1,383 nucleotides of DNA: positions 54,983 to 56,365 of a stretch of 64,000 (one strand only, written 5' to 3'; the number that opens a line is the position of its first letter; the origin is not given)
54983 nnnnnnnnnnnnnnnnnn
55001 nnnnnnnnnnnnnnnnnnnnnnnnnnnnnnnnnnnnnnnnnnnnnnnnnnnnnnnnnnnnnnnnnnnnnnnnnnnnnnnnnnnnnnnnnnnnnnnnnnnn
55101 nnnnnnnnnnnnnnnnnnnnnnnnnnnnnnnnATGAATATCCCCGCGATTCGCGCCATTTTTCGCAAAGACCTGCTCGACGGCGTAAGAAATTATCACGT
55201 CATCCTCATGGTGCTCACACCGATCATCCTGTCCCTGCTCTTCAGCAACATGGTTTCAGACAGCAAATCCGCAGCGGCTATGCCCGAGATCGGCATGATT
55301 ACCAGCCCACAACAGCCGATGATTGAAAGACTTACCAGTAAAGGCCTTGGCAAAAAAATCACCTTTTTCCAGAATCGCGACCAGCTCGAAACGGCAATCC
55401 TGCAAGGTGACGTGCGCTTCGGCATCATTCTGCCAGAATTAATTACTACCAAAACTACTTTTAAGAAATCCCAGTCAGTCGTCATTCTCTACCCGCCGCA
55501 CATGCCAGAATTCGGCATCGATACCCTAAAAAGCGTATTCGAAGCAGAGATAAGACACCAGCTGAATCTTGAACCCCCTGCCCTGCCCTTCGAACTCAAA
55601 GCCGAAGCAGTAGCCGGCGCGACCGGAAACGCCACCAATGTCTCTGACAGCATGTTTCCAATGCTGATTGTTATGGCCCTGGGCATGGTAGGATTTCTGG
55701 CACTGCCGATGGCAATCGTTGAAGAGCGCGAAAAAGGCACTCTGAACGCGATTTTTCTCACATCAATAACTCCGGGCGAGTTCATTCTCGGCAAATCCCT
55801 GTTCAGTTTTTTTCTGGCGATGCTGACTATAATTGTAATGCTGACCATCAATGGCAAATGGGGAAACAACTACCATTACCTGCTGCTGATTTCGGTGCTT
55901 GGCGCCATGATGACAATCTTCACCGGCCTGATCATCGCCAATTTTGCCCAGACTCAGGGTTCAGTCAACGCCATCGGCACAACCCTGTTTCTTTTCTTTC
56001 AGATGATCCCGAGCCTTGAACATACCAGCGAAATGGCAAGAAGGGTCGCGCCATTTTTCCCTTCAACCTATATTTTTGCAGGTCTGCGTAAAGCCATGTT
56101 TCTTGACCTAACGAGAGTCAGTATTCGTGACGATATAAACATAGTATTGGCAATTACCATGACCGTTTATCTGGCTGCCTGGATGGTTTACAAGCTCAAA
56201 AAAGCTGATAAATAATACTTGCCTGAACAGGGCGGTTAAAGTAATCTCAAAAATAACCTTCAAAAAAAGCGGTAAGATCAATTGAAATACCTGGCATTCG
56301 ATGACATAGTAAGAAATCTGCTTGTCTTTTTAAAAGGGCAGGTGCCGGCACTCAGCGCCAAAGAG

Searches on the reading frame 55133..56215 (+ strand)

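Call 88: search_protein_families(library=pfam, proteins=[window:55133-56215:+], max_evalue=0.00001)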
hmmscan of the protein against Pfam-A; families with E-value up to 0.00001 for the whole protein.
window:55133-56215:+ (360 aa): 3 families
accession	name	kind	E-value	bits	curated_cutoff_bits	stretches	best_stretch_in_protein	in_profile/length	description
PF12698.13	ABC2_membrane_3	-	1.1e-23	84.3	31.6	1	24-347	5-342/347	ABC-2 family transporter protein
PF01061.29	ABC2_membrane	-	6.7e-10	39.3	26.9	1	170-323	45-211/211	ABC-2 type transporter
PF12679.13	ABC2_membrane_2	-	5.6e-08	32.8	27.2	1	8-307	2-215/283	ABC-2 family transporter protein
